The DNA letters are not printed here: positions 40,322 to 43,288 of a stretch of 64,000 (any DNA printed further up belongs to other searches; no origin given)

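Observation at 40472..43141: Rad50-like ATPase with a mid-coiled-coil CxxC hook and a PrrC-like R-x3-E...H tail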

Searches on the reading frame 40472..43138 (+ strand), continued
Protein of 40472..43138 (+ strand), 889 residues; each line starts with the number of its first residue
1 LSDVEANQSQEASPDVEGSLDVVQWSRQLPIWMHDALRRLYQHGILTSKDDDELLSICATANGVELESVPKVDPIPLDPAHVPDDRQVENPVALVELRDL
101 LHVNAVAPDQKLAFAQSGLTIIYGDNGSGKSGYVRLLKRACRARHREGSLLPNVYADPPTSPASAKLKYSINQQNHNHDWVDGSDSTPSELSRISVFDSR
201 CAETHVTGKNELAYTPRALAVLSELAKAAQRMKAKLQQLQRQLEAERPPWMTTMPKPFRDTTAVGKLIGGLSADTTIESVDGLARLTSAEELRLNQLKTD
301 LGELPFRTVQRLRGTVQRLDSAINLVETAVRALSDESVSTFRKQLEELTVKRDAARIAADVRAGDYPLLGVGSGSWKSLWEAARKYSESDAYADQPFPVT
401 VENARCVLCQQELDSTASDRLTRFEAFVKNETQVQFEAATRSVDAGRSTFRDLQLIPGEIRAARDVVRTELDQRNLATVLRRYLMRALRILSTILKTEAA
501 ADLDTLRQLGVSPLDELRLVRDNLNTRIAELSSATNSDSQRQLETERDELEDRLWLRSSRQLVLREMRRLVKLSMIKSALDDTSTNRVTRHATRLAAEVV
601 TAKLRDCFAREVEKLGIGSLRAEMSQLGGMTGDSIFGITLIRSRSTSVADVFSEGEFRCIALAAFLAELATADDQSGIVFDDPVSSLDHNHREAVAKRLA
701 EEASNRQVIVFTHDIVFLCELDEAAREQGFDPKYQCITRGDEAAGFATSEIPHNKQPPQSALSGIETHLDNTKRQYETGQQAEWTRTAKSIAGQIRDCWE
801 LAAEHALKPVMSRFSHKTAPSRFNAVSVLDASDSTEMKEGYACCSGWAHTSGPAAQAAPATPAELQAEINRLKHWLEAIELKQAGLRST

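Call 30: predict_structure(alignment_id=A1)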
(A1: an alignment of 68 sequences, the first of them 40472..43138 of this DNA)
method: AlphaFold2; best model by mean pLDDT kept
length: 889 residues; sequences in the alignment: 68
mean_pLDDT: 84.6   pTM: 0.58
mean pLDDT of the five models: 84.6, 84.4, 82.3, 82.1, 81.9
residues with pLDDT >= 90: 377; 70-90: 411; 50-70: 79; < 50: 22
segments of 3 or more residues with pLDDT < 50: 1-10, 362-366
pLDDT, mean of each block of 10 residues (from residue 1): 39 74 92 95 90 93 83 89 67 93 87 94 89 91 79 81 93 91 83 88 74 78 92 93 89 86 91 90 88 83 70 90 92 89 91 83 55 78 76 64 52 62 81 88 90 88 91 90 93 89 85 91 85 68 88 92 92 93 92 86 90 89 81 77 86 88 90 88 79 91 94 89 90 89 83 75 90 89 90 92 85 66 84 92 87 67 95 93 75
secondary structure, 60 per line:
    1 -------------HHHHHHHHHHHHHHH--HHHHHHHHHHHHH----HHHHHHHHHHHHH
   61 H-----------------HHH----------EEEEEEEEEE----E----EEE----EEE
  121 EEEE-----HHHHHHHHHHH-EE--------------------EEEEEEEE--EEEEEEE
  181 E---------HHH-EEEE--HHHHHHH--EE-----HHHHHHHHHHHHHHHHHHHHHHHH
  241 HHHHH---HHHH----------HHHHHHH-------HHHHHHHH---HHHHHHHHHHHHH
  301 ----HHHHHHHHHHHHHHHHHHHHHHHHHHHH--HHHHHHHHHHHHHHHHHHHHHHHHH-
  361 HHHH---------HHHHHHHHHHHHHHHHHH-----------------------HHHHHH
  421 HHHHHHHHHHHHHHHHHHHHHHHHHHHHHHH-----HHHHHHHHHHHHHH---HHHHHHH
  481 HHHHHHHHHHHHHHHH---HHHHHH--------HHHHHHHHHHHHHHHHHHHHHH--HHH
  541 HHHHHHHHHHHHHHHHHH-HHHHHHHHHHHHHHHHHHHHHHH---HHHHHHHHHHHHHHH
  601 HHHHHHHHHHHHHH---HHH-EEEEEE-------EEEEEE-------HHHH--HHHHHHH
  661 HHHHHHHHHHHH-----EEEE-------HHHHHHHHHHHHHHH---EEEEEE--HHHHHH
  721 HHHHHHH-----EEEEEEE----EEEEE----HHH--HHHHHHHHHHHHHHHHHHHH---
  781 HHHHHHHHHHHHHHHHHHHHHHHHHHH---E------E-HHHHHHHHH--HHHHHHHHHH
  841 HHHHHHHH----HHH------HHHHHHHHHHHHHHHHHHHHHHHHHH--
elements in order (helices of 4 or more, strands of 3 or more residues): H14-28 H31-43 H48-61 E92-101 E111-113 E118-124 H130-140 E164-171 E174-181 E195-198 H201-207 H217-245 H249-252 H263-269 H277-284 H288-300 H305-332 H335-359 H361-364 H374-391 H415-451 H457-470 H474-496 H500-505 H514-535 H538-558 H560-582 H586-614 E622-627 E635-640 H648-651 H654-672 E678-681 H689-703 E707-712 H715-727 E733-739 E744-748 H758-777 H781-807 H820-828 H831-848 H862-887

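Call 39: fold_search(model_id=the predicted structure, library=pdb)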
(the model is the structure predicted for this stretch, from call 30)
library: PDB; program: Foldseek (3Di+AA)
matches with E <= 10: 1141; with E <= 0.001: 128
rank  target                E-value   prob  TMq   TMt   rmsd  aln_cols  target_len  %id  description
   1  5xei                  3.1e-09  1.00  0.22  0.35  27.1       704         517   14  Crystal structure of the Smc head domain with a coiled coil and joint derived from Pyrococcus yayanosii (released 2017-06-07)
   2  7zr1_C                4.5e-09  1.00  0.24  0.27  62.2       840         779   15  Chaetomium thermophilum Mre11-Rad50-Nbs1 complex bound to ATPyS (composite structure) (released 2023-01-11)
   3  7zr1_D                1.1e-08  1.00  0.26  0.29  61.1       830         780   14  Chaetomium thermophilum Mre11-Rad50-Nbs1 complex bound to ATPyS (composite structure) (released 2023-01-11)
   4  7w1m_B                1.2e-08  1.00  0.22  0.34  23.1       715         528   14  Cryo-EM structure of human cohesin-CTCF-DNA complex (released 2023-05-31)
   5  9f5w_B                3.3e-08  1.00  0.26  0.40  25.7       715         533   11  Human condensin II - M18BP1 complex (released 2025-07-02)
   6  6wge_B                3.6e-08  1.00  0.19  0.33  30.4       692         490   12  Cryo-EM structure of human Cohesin-NIPBL-DNA complex without STAG1 (released 2020-05-20)
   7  6yvv_B                4.9e-08  1.00  0.23  0.39  26.3       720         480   12  Condensin complex from S.cerevisiae ATP-free apo bridged state (released 2020-07-15)
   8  7qen_A                6.7e-08  1.00  0.22  0.39  25.9       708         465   10  S.c. Condensin core in DNA- and ATP-bound state (released 2022-06-15)
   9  5dny_D                8.7e-08  1.00  0.20  0.46  40.8       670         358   10  Structure of the ATPrS-Mre11/Rad50-DNA complex (released 2016-02-24)
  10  6wg3_B                1.0e-07  1.00  0.23  0.28  27.4       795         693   14  Cryo-EM structure of human Cohesin-NIPBL-DNA complex (released 2020-05-20)
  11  9q9m_A                1.4e-07  1.00  0.24  0.43  26.4       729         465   10  Cryo-EM structure of human Mre11-Rad50-Nbs1 (MRN) complex bound to DNA and telomeric factor TRF2 (released 2025-10-01)
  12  7q2x_A                2.0e-07  1.00  0.22  0.41  38.1       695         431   11  Cryo-EM structure of clamped S.cerevisiae condensin-DNA complex (Form I) (released 2022-03-23)
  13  8roh_A                2.4e-07  1.00  0.21  0.42  39.0       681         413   10  Human cohesin SMC3-HD(EQ)/RAD21-N complex - Apo conformation (released 2024-09-11)
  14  9q9j_B                3.6e-07  1.00  0.23  0.40  32.9       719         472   10  Cryo-EM structure of human Mre11-Rad50-Nbs1 (MRN) complex bound to DNA and telomeric factor TRF2 fragment (438-542) (released 2025-10-01)
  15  8dk2_D                3.6e-07  1.00  0.22  0.27  30.0       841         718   13  CryoEM structure of Pseudomonas aeruginosa PA14 JetABC in an unclamped state trapped in ATP dependent dimeric form (released 2022-10-05)
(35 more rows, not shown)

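Call 53: search_dna_similar(query=window:40472-43138:+, collection=plasmids, mode=protein, max_rows=40, rows=spread)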
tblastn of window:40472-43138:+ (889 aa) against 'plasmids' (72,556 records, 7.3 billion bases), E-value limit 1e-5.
Records with a match: 288; places in all: 303; records where one place covers at least 80% of the query: 152.
Best place of each record, by identity: <60% 288.
By first word of the organism name: Klebsiella 111; Pseudomonas 45; Staphylococcus 20; Aeromonas 11; Rhizobium 10; Ralstonia 10; Raoultella 7; Yersinia 6; Bradyrhizobium 5; Bacillus 4; and 37 more.
By predicted mobility (MOB-suite, as given by PLSDB): conjugative 134; non-mobilizable 105; mobilizable 49.
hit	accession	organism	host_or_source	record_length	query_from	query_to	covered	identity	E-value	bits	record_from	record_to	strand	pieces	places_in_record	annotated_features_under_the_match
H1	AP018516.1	Acetobacter orientalis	-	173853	7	886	99%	39.4%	1e-149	496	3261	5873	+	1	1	hemin importer ATP-binding subunit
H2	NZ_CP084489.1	Ensifer adhaerens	cellculture,soil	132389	22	844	93%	35.3%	8e-90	358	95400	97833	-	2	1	DNA repair protein | AAA family ATPase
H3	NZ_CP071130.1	Caballeronia sp. M1242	Homo sapiens,ETA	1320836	22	852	93%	29.4%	2e-72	268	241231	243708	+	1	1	none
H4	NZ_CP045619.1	Roseibium aggregatum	-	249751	21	807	89%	30.3%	1e-63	242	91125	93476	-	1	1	AAA family ATPase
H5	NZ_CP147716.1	Bradyrhizobium sp. 27S5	-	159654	18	848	93%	28.1%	1e-47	192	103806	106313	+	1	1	AAA family ATPase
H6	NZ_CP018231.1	Rhizobium leguminosarum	Vavilovia formosa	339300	21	849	93%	27.8%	3e-59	228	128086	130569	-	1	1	AAA family ATPase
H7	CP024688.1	Bacillus wiedmannii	cell culture,soil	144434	22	849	93%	26.9%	1e-63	242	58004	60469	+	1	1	hypothetical protein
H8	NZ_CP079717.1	Shewanella xiamenensis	hospital wastewater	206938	1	814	92%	27.1%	3e-57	222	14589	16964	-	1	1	AAA family ATPase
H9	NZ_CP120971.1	Moellerella wisconsensis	mutton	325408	22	847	93%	26.2%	4e-61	234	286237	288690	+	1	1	AAA family ATPase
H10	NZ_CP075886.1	Klebsiella quasipneumoniae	Homo sapiens,urine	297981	21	767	84%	28.2%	3e-48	194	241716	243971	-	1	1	AAA family ATPase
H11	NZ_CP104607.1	Klebsiella pneumoniae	cell culture,chicken feces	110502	21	767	84%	28.2%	3e-48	194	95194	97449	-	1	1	AAA family ATPase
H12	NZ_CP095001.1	Klebsiella michiganensis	female,catheter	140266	21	767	84%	28.2%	3e-48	194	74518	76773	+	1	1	AAA family ATPase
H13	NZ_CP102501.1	Citrobacter youngae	Homo sapiens,Blood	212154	21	767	84%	28.2%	3e-48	194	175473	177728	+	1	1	AAA family ATPase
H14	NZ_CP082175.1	Raoultella planticola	-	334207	21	767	84%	28.2%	3e-48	194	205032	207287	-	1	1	AAA family ATPase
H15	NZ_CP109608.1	Klebsiella pneumoniae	Pure culture,clinical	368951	21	767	84%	28.2%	3e-48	194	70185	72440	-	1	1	AAA family ATPase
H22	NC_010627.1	Paraburkholderia phymatum STM815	-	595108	94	727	71%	31.7%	9e-49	196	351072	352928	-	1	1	AAA family ATPase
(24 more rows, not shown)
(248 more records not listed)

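Call 60: get_annotated_region(hit=H22, flank=6000)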
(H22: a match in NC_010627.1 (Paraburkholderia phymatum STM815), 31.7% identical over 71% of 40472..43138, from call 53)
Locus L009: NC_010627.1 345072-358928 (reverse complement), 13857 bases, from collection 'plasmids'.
description: Paraburkholderia phymatum STM815 plasmid pBPHY02, complete sequence
organism: Paraburkholderia phymatum STM815 (NCBI taxid 391038)
taxonomy: Bacteria; Pseudomonadota; Betaproteobacteria; Burkholderiales; Burkholderiaceae; Paraburkholderia; Paraburkholderia phymatum; Paraburkholderia phymatum STM815
host: -; source: -; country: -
typing (MOB-suite, as given by PLSDB): conjugative; relaxase MOBP; mating-pair formation MPF_T
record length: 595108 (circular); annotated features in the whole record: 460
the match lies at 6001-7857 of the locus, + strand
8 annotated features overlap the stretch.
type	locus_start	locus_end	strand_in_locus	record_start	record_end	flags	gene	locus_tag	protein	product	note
CDS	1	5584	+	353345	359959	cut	-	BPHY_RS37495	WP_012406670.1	DUF3320 domain-containing protein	-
CDS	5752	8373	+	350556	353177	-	-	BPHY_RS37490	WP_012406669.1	AAA family ATPase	-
CDS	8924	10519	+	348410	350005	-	-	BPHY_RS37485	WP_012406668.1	sensor domain-containing diguanylate cyclase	-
CDS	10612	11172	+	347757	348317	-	-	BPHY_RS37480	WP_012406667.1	hypothetical protein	-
CDS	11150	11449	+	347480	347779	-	-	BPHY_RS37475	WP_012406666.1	hypothetical protein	-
CDS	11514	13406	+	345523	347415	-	ligD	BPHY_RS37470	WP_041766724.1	DNA ligase D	GO:0006303 - double-strand break repair via nonhomologous end joining [Evidence IEA]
CDS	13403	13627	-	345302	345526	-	-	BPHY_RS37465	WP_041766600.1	hypothetical protein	-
CDS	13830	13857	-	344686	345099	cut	-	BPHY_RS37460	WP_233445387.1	hypothetical protein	-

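Call 72: find_related_loci(query=A1, collection=genome_contigs, flank=10000)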
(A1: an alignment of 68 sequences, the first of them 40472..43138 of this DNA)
Query A1 (889 aa) in genome_contigs; peptide patterns used: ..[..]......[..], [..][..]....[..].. (x = any residue, [..] = any of these).
436 stretches matched a pattern; 422 encode a relative of the query (tblastn E <= 1e-3); the best 80 are kept; 80 distinct loci.
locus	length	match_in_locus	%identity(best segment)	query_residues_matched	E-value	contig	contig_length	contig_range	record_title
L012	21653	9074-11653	43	16-876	0e+0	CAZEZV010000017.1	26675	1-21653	MAG TPA_asm: uncultured Phycisphaeraceae bacterium isolate SRP173033_co1_94 genome assembly, contig: NODE_2840_length_26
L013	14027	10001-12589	43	21-885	0e+0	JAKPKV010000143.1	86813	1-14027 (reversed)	MAG: Armatimonadota bacterium isolate JPAS_maxbin.148 k141_196689, whole genome shotgun sequence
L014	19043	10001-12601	41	8-883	0e+0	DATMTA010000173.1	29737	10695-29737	MAG TPA_asm: Ensifer sp. isolate SMAG_U13000 k141_329642, whole genome shotgun sequence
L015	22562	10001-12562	42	21-883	0e+0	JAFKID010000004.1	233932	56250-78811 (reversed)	MAG: Mesorhizobium sp. isolate SCN18_13_7_16_R1_B_65_18 SCN18_13_7_16_R1_B_scaffold_53, whole genome shotgun sequence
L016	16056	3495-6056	42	21-883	0e+0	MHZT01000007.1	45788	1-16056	MAG: Rhodobacterales bacterium RIFCSPHIGHO2_02_FULL_62_130 rifcsphigho2_02_scaffold_1309, whole genome shotgun sequence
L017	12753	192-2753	42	21-883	0e+0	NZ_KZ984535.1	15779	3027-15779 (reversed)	Tabrizicola thermarum strain YIM 73036 scaffold4, whole genome shotgun sequence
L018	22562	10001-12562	42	21-883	0e+0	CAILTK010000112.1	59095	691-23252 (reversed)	MAG: uncultured Caulobacterales bacterium isolate MJ-time_bin-7094 genome assembly, contig: bin-7094:112/120, whole geno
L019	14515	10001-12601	41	8-883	0e+0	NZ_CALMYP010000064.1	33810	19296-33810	MAG: uncultured Paracoccus sp. isolate SRR2107183_bin.59_CONCOCT_v1.1_MAG ERZ794926.697, whole genome shotgun sequence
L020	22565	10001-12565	42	21-884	0e+0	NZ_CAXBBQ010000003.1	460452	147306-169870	MAG: uncultured Sphingosinicella sp. isolate ERR2762155_binner12_Refined_2 ERZ3421563.14, whole genome shotgun sequence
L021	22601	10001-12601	41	8-883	0e+0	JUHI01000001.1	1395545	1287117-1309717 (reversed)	Rhizobium tropici strain PTD1 EX06DRAFT_scaffold00001.1_C, whole genome shotgun sequence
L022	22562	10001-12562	42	21-883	0e+0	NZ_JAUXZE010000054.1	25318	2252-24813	MAG: Tabrizicola sp. isolate C18_maxbin.019 C18_k141_221196, whole genome shotgun sequence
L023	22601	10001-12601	41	8-883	0e+0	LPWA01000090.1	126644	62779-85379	Mesorhizobium loti strain UFLA 01-765 contig_18, whole genome shotgun sequence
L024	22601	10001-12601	41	8-883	0e+0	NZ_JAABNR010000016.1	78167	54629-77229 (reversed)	Stagnihabitans tardus strain CYK-10 contig00016, whole genome shotgun sequence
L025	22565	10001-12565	41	21-887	0e+0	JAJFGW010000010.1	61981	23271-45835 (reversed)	MAG: Alphaproteobacteria bacterium isolate OFTM372 OFTM372_9, whole genome shotgun sequence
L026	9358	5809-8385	40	21-883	0e+0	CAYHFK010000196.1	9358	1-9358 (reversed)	MAG TPA_asm: uncultured Bifidobacterium sp. isolate ERP119702_co2_223 genome assembly, contig: NODE_5328_length_9358_cov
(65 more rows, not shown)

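Call 76: search_protein_families(library=padloc, proteins=[L009:5752-8373:+], max_evalue=0.00001)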
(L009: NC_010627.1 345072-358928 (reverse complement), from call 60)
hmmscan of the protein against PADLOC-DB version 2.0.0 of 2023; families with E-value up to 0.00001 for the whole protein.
L009:5752-8373:+ (873 aa): 21 families
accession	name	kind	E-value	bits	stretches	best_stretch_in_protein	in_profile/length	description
PDLC04893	PDC-S06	-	0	1080.6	1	14-871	6-860/862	-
PDLC04891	PDC-S06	-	1.1e-153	511.7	1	18-868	9-854/858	-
PDLC04888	PDC-S06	-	2.1e-67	226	1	79-867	76-849/851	-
PDLC04892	PDC-S06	-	1.4e-64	216.8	1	21-698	14-683/843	-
PDLC04135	mad3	-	2.4e-19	68.1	1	89-695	6-329/374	mads_3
PDLC04887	PDC-S06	-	2.3e-11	41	1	493-702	425-629/790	-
PDLC04895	PDC-S06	-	3.2e-11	40.5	1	487-691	415-631/784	-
PDLC04898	PDC-S06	-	4.9e-10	36.4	1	387-690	286-608/752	-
PDLC04886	PDC-S06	-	7.6e-10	36.2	1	620-695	492-578/727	-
PDLC04897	PDC-S06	-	3.2e-09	33.9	0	578-700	462-589/727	-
PDLC04894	PDC-S06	-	4.4e-09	33.4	0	382-708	263-589/740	-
PDLC03859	LmuB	-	5e-09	33.9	1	384-701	329-590/611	-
PDLC02980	AriA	-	8.7e-09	33.8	0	588-693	220-303/304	-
PDLC04896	PDC-S06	-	3.8e-08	30.4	0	388-698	266-574/732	-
PDLC04890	PDC-S06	-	5.9e-08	29.7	0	619-666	489-542/732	-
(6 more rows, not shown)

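Call 77: search_protein_families(library=pfam, proteins=[L009:5752-8373:+], max_evalue=0.001)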
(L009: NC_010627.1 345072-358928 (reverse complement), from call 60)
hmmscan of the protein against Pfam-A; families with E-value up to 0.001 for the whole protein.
L009:5752-8373:+ (873 aa): 4 families
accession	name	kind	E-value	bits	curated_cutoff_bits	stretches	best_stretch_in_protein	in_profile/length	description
PF13166.12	AAA_13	-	1.4e-18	67.5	36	1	386-786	255-647/713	AAA domain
PF02463.25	SMC_N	-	1.2e-11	44.9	40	1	92-702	9-211/220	RecF/RecN/SMC N terminal domain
PF13304.12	AAA_21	-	8.9e-07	29.7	27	1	603-693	220-303/304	AAA domain, putative AbiEii toxin, Type IV TA system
PF13476.12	AAA_23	-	0.00059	21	27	1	90-132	4-44/201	AAA domain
